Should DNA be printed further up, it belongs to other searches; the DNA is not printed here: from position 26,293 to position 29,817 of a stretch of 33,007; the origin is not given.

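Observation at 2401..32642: TAnnTTTG -7 boxes sit 4-8 nt from start codons at almost every transcription-unit head, suggesting leaderless mRNAs as the default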

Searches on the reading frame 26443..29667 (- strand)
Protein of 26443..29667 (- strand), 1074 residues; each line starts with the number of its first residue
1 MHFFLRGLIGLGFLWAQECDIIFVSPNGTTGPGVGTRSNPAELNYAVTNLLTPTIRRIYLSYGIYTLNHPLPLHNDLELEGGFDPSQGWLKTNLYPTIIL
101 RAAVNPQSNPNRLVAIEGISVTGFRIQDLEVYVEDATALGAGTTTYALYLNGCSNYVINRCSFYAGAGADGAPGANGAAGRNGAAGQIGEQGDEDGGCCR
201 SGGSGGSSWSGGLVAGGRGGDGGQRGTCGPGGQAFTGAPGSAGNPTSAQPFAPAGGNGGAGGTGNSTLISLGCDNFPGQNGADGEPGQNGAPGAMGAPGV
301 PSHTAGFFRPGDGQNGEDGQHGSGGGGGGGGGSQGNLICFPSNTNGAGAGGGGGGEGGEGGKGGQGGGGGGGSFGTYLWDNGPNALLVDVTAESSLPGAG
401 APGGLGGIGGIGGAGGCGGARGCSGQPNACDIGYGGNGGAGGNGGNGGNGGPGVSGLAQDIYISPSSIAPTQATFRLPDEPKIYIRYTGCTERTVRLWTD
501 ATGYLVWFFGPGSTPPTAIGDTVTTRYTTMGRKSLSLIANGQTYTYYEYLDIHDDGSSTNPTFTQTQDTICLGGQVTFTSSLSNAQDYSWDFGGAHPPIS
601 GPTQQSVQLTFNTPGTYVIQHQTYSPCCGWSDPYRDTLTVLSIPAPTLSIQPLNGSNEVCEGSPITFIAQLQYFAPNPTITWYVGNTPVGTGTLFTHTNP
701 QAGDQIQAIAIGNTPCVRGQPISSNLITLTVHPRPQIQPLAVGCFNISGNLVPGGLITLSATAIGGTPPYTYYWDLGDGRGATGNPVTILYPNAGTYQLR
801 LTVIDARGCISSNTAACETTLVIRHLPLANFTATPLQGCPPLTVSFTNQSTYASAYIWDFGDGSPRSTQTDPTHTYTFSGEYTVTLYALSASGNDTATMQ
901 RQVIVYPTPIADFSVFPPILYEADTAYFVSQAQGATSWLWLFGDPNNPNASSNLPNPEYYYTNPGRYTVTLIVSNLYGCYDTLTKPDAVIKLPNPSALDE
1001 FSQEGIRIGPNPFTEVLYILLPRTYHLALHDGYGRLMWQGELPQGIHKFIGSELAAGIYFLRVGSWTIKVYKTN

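Call 28: find_encoding_contigs(protein=window:26443-29667:-, flank=10000, max_places=4)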
Protein window:26443-29667:- (1074 aa): no gene with exactly this product is on record in the collection.

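Call 30: search_protein_families(library=pfam, proteins=[window:26443-29667:-], max_evalue=0.001)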
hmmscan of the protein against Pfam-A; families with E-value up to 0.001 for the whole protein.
window:26443-29667:- (1074 aa): 4 families
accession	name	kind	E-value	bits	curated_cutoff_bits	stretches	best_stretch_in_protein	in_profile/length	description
PF18911.6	PKD_4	-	7e-42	141.8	27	3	841-903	21-83/85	PKD domain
PF00801.26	PKD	-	3.1e-34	117.2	23.5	4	836-903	9-80/80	PKD domain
PF13927.12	Ig_3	-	4.5e-06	27.5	30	0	646-689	2-42/78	Immunoglobulin domain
PF16820.11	PKD_3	-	0.00035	20.8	26.3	0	657-704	13-59/68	PKD-like domain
